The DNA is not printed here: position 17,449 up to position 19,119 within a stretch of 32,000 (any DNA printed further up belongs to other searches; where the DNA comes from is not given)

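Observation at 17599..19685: MurT/GatD-like pair in which all three residues of the inter-subunit glutaminase triad appear to be replaced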

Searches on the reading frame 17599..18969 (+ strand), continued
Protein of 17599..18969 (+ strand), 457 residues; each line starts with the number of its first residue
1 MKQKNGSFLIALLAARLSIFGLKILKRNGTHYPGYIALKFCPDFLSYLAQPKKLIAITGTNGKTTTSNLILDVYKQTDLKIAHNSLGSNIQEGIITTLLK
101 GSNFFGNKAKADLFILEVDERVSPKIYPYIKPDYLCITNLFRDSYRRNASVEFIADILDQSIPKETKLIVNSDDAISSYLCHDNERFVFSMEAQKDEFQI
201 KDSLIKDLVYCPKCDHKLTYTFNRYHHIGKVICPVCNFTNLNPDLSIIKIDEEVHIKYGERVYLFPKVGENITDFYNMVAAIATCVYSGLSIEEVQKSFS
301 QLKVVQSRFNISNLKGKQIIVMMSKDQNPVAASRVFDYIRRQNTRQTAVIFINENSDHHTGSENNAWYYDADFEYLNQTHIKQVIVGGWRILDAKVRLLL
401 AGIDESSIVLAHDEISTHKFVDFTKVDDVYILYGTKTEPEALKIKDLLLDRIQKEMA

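Call 22: find_related_loci(query=A1, collection=genome_contigs, flank=6000)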
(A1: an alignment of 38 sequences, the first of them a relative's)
Query A1 (457 aa) in genome_contigs; peptide patterns used: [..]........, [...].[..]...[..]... (x = any residue, [..] = any of these).
600 stretches matched a pattern (row limit reached: there are more); 68 encode a relative of the query (tblastn E <= 1e-3); 68 distinct loci.
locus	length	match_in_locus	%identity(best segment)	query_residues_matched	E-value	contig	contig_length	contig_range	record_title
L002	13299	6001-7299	40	3-433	3e-110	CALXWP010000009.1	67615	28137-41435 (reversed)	MAG: uncultured Clostridia bacterium isolate BRZ_FH__bin30 genome assembly, contig: BRZ_FH__NODE_487_length_67615_cov_29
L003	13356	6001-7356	40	8-456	1e-107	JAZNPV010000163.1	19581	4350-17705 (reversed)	MAG: Faecousia sp. isolate T1900044831_TS20190297.MAGScoT_cleanbin_000022 SGB_2895_k141_845173, whole genome shotgun seq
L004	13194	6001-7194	36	34-433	5e-82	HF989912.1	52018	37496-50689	Acholeplasma sp. CAG:878 genomic scaffold, scf97, whole genome shotgun sequence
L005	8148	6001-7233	33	8-421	1e-50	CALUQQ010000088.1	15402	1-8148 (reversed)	MAG: Candidatus Gastranaerophilales bacterium isolate E27__bin3 genome assembly, contig: E27__k127_4016104, whole genome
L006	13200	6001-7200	32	6-413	1e-48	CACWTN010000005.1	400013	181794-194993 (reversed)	uncultured bacterium isolate RUG10899 genome assembly, contig: RUG10899_asm_5, whole genome shotgun sequence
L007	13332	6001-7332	28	10-448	5e-43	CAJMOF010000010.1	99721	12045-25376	TPA_asm: uncultured bacterium isolate ERR1430469-bin.42 genome assembly, contig: NODE_179_length_99721_cov_45.291333, wh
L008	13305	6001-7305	27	8-432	4e-43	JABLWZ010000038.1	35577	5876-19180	MAG: Bacillota bacterium isolate Ch109 contig38, whole genome shotgun sequence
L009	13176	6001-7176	28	7-409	8e-40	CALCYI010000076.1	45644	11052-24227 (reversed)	MAG TPA_asm: uncultured Clostridia bacterium isolate ERR1278104_bin.87_CONCOCT_v1.1_MAG genome assembly, contig: ERZ8423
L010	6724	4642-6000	27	8-453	7e-39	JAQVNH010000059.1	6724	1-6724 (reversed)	MAG: Eubacteriales bacterium isolate STF1_152 NODE_41775_length_6724_cov_2.772927_Sandtown_F1, whole genome shotgun sequ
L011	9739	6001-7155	29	28-408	5e-38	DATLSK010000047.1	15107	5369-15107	MAG TPA_asm: Chloroflexota bacterium isolate SMAG_U13928 k141_848028, whole genome shotgun sequence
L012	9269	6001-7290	26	1-410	6e-38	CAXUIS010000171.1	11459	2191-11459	MAG TPA_asm: uncultured Ktedonobacteraceae bacterium isolate public_SRR14722098_metawrap_bin.4 genome assembly, contig:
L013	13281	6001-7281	27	1-413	5e-38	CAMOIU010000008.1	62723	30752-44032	MAG: uncultured Lachnospiraceae bacterium isolate SRR873608_bin.29_metaWRAP_v1.3_MAG genome assembly, contig: NODE_906_l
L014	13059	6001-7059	29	8-410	8e-37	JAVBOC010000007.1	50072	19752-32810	MAG: Candidatus Gastranaerophilaceae bacterium isolate EPI_MAG_00098 c_000013207562, whole genome shotgun sequence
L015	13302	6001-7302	28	9-448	5e-36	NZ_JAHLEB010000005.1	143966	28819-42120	Clostridium lacusfryxellense strain DSM 14205 contig00005, whole genome shotgun sequence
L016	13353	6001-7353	24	8-451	5e-36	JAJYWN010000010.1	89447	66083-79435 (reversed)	MAG: Bacillota bacterium isolate FK3.bin120 NODE_394_length_89447_cov_1.712976, whole genome shotgun sequence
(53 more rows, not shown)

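Call 29: find_encoding_contigs(protein=P0127, flank=8000, max_places=1)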
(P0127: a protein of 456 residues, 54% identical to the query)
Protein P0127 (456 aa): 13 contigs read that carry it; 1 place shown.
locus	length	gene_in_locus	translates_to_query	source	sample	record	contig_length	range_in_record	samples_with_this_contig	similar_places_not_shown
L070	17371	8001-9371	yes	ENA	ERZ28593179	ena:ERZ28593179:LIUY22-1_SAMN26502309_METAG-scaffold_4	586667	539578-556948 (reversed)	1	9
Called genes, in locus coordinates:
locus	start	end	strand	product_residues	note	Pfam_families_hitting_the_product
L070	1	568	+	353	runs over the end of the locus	PF03060:NMO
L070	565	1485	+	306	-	PF00698:Acyl_transf_1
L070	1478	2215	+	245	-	PF00106:adh_short, PF08659:KR, PF13561:adh_short_C2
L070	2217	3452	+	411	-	PF00109:ketoacyl-synt, PF02801:Ketoacyl-synt_C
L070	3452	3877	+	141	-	PF22817:ApeP-like, PF07977:FabA, PF22818:ApeI-like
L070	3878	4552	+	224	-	PF01553:Acyltransferase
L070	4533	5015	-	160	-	-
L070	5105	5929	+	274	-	PF02675:AdoMet_dc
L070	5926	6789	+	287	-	PF17284:Spermine_synt_N, PF01564:Spermine_synth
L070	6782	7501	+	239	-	PF00702:Hydrolase, PF13419:HAD_2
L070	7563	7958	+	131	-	PF09685:MamF_MmsF (weak)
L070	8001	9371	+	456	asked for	PF08245:Mur_ligase_M, PF08353:MurT_C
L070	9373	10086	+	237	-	-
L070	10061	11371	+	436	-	PF00753:Lactamase_B (weak), PF19583:ODP, PF00258:Flavodoxin_1 (weak)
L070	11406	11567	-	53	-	PF00301:Rubredoxin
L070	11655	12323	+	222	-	PF06940:DUF1287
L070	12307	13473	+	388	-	PF12832:MFS_1_like (weak), PF07690:MFS_1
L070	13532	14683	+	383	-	PF00155:Aminotran_1_2, PF01041:DegT_DnrJ_EryC1, PF00266:Aminotran_5, PF01053:Cys_Met_Meta_PP (weak)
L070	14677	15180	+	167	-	-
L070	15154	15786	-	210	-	PF01168:Ala_racemase_N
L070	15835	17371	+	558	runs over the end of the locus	PF00128:Alpha-amylase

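Call 30: find_encoding_contigs(protein=P0186, flank=8000, max_places=1)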
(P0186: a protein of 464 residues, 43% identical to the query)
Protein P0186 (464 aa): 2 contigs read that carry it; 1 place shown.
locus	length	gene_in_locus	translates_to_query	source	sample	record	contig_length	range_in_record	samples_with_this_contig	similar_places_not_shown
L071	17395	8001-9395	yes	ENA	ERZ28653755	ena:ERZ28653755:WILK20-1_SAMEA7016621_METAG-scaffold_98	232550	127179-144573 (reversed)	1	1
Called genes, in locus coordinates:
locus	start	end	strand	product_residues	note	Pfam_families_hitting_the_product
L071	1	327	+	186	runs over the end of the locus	PF00684:DnaJ_CXXCXGXG (weak), PF01556:DnaJ_C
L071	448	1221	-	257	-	-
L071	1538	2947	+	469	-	PF00919:UPF0004, PF04055:Radical_SAM, PF01938:TRAM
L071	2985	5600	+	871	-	PF01624:MutS_I, PF05188:MutS_II, PF05192:MutS_III, PF05190:MutS_IV, PF00488:MutS_V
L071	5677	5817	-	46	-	PF00301:Rubredoxin, PF21349:RUBY_RBDX (weak)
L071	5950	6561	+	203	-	PF01725:Ham1p_like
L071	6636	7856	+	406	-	PF01183:Glyco_hydro_25, PF01476:LysM, PF23462:LysM3_NFP (faint), PF23472:LysM2_CERK1_LYK3_4_5 (faint), PF23446:LysM1_NFP_LYK (faint), PF01476:LysM, PF23473:LysM3_LYK4_5 (weak), PF01476:LysM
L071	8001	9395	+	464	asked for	PF08245:Mur_ligase_M, PF08353:MurT_C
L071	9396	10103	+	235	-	PF07685:GATase_3 (weak)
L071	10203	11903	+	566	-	-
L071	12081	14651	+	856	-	PF11897:DUF3417, PF00343:Phosphorylase, PF28476:GlgP_C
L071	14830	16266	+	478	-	PF00224:PK, PF02887:PK_C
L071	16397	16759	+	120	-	PF11007:CotJA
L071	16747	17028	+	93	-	PF12652:CotJB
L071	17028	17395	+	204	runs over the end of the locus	PF05067:Mn_catalase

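Call 31: find_encoding_contigs(protein=P0171, flank=8000, max_places=1)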
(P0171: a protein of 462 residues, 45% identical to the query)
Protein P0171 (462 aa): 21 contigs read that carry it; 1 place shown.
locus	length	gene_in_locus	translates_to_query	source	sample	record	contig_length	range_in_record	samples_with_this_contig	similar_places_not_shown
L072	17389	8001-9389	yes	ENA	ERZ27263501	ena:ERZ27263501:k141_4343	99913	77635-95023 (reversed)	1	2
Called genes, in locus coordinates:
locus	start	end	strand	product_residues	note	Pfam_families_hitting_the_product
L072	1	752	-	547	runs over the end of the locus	PF00005:ABC_tran, PF02463:SMC_N (faint), PF13304:AAA_21 (faint), PF12848:ABC_tran_Xtn, PF00005:ABC_tran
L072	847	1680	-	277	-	PF12801:Fer4_5 (faint), PF12837:Fer4_6 (faint), PF12838:Fer4_7 (faint), PF00037:Fer4 (weak), PF13237:Fer4_10, PF14697:Fer4_21 (weak), PF13187:Fer4_9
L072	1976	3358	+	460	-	PF00860:Xan_ur_permease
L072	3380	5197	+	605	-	PF00005:ABC_tran, PF00006:ATP-synt_ab (faint), PF02463:SMC_N (faint), PF13555:AAA_29 (faint), PF13304:AAA_21 (faint), PF12848:ABC_tran_Xtn, PF00005:ABC_tran, PF16326:ABC_tran_CTD, +1 more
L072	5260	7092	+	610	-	PF00128:Alpha-amylase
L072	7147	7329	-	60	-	-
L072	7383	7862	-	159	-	PF02664:LuxS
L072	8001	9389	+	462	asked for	PF08245:Mur_ligase_M (faint), PF08353:MurT_C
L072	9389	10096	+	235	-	PF07685:GATase_3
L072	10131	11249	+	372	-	PF08245:Mur_ligase_M (weak), PF08353:MurT_C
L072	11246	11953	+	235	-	-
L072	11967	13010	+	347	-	PF10282:Lactonase, PF24817:WD40_WDHD1_1st (faint)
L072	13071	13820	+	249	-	PF00072:Response_reg, PF00486:Trans_reg_C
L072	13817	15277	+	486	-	PF00672:HAMP, PF00512:HisKA, PF02518:HATPase_c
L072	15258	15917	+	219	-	-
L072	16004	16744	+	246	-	PF02557:VanY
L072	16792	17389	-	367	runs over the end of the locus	PF01264:Chorismate_synt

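Call 32: find_encoding_contigs(protein=P0156, flank=8000, max_places=1)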
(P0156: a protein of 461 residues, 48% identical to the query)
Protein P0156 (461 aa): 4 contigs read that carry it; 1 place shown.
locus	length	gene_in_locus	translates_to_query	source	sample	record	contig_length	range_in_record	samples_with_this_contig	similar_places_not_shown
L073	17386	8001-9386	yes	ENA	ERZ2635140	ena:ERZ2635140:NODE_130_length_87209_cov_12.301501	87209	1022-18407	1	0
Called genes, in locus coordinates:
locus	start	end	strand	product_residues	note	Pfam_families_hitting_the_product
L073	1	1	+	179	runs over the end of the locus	PF12844:HTH_19, PF13560:HTH_31, PF01381:HTH_3, PF13443:HTH_26 (weak), PF07883:Cupin_2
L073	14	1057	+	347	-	PF00005:ABC_tran, PF08402:TOBE_2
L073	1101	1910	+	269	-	PF00528:BPD_transp_1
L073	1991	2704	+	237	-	PF00528:BPD_transp_1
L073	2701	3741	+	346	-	PF02030:Lipoprotein_8 (faint), PF01547:SBP_bac_1, PF13416:SBP_bac_8, PF13531:SBP_bac_11 (weak), PF13343:SBP_bac_6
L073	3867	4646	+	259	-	PF18761:Heliorhodopsin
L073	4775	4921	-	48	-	-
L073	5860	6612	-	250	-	PF03883:H2O2_YaaD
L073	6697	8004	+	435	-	PF00919:UPF0004, PF18693:TRAM_2 (faint), PF04055:Radical_SAM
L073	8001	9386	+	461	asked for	PF08245:Mur_ligase_M, PF08353:MurT_C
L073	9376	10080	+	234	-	-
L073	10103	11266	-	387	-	PF18845:baeRF_family3, PF18848:baeRF_family6, PF18849:baeRF_family7, PF18851:baeRF_family8, PF18855:baeRF_family11 (weak)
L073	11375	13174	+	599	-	PF08439:Peptidase_M3_N, PF01432:Peptidase_M3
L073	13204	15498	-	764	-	PF02743:dCache_1, PF00672:HAMP (weak), PF00990:GGDEF, PF00563:EAL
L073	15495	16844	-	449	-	PF13185:GAF_2, PF01590:GAF (weak), PF00990:GGDEF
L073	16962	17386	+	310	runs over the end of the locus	PF01244:Peptidase_M19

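Call 86: predict_structure(alignment_id=A1)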
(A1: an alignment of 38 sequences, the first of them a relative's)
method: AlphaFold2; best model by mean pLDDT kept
length: 457 residues; sequences in the alignment: 38
mean_pLDDT: 89.2   pTM: 0.86
mean pLDDT of the five models: 89.2, 88.4, 88.0, 87.7, 87.6
residues with pLDDT >= 90: 310; 70-90: 112; 50-70: 25; < 50: 10
segments of 3 or more residues with pLDDT < 50: 305-307, 357-362
pLDDT, mean of each block of 10 residues (from residue 1): 75 94 84 94 93 95 90 94 86 94 92 95 93 95 64 90 97 94 97 90 86 94 90 96 97 95 92 91 98 95 63 92 79 88 93 61 62 93 91 91 96 93 96 85 95 87
secondary structure, 60 per line:
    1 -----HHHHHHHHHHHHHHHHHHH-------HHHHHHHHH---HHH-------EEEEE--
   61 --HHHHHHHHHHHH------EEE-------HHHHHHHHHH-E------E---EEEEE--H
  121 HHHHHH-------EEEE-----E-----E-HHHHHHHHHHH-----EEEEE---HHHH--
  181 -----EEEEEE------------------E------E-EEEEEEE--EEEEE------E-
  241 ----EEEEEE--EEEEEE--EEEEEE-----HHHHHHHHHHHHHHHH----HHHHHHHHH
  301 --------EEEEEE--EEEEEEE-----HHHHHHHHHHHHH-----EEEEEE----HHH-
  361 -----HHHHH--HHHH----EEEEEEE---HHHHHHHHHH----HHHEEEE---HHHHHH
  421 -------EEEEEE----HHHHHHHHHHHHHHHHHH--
elements in order: H6-24 H32-40 E54-58 H63-74 E81-83 H91-100 E113-117 H120-126 E134-137 H151-161 E167-171 H175-178 E186-191 E219-225 E228-232 E245-250 E253-258 E261-266 H272-287 H292-300 E309-314 E317-323 H329-341 E347-352 H366-370 H373-376 E381-387 H391-400 E408-411 H415-420 E428-433 H438-455

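Call 88: fold_search(model_id=the predicted structure, library=pdb)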
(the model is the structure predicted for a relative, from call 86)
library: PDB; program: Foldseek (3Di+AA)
matches with E <= 10: 1295; with E <= 0.001: 151
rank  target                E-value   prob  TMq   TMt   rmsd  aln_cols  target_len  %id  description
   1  7q8e_A                4.9e-27  1.00  0.50  0.57   9.9       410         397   24  Crystal Structure of the MurT-GatD Enzyme Complex from Staphylococcus aureus COL strain (released 2023-05-24)
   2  6h5e_D                2.2e-26  1.00  0.50  0.57   9.6       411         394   24  Crystal Structure of the GatD/MurT Enzyme Complex from Staphylococcus aureus with bound AMPPNP (released 2018-09-05)
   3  6gs2_D                7.7e-26  1.00  0.48  0.57   9.8       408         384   24  Crystal Structure of the GatD/MurT Enzyme Complex from Staphylococcus aureus (released 2018-09-05)
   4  6h5e_B                1.1e-25  1.00  0.50  0.58   9.5       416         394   24  Crystal Structure of the GatD/MurT Enzyme Complex from Staphylococcus aureus with bound AMPPNP (released 2018-09-05)
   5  6gs2_B                1.4e-25  1.00  0.50  0.58   9.8       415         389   26  Crystal Structure of the GatD/MurT Enzyme Complex from Staphylococcus aureus (released 2018-09-05)
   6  9sq9_A                2.6e-25  1.00  0.64  0.73   5.2       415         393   23  Crystal Structure of the MurT/GatD Enzyme Complex from Streptococcus pyogenes (released 2025-10-08)
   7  9sq9_B                2.6e-25  1.00  0.65  0.72   5.2       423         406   24  Crystal Structure of the MurT/GatD Enzyme Complex from Streptococcus pyogenes (released 2025-10-08)
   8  9sqj_BBB              8.2e-25  1.00  0.65  0.72   5.3       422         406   24  Crystal Structure of the MurT/GatD Enzyme Complex from Streptococcus pyogenes with bound AMPPNP (released 2025-10-08)
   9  9sqj_AAA              1.3e-24  1.00  0.66  0.75   4.9       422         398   24  Crystal Structure of the MurT/GatD Enzyme Complex from Streptococcus pyogenes with bound AMPPNP (released 2025-10-08)
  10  6fqb_B                9.2e-24  1.00  0.64  0.76   5.1       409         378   22  MurT/GatD peptidoglycan amidotransferase complex from Streptococcus pneumoniae R6 (released 2018-08-22)
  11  6fqb_A                1.5e-23  1.00  0.64  0.75   5.4       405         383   23  MurT/GatD peptidoglycan amidotransferase complex from Streptococcus pneumoniae R6 (released 2018-08-22)
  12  6fqb_C                2.5e-23  1.00  0.64  0.76   4.9       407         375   21  MurT/GatD peptidoglycan amidotransferase complex from Streptococcus pneumoniae R6 (released 2018-08-22)
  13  6fqb_D                3.6e-23  1.00  0.64  0.75   5.0       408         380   22  MurT/GatD peptidoglycan amidotransferase complex from Streptococcus pneumoniae R6 (released 2018-08-22)
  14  6vr7                  2.1e-19  1.00  0.66  0.62   4.5       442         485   17  Structure of a pseudomurein peptide ligase type C from Methanothermus fervidus (released 2021-02-10)
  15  4qdi                  3.8e-16  1.00  0.56  0.56   6.5       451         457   12  Crystal structure II of MurF from Acinetobacter baumannii (released 2015-04-01)
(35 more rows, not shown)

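Call 95: search_solved_structures(query=L004:4784-5770:-, max_evalue=1)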
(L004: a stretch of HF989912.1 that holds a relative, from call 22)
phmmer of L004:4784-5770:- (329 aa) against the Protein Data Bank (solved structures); distinct sequences matched with E-value up to 1: 4.
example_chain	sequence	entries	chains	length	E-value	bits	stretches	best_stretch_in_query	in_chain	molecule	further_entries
8fmw_AX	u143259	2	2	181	0.38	13.2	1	87-133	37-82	50S ribosomal protein L25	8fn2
1ul9_A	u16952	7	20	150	0.49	12.9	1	171-230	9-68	galectin-2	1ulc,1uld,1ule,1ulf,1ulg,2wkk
4ix9_A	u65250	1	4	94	0.61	12.6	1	104-160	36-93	V-type proton ATPase subunit F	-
5x9a_A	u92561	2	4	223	0.83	12.1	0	87-147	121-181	Calaxin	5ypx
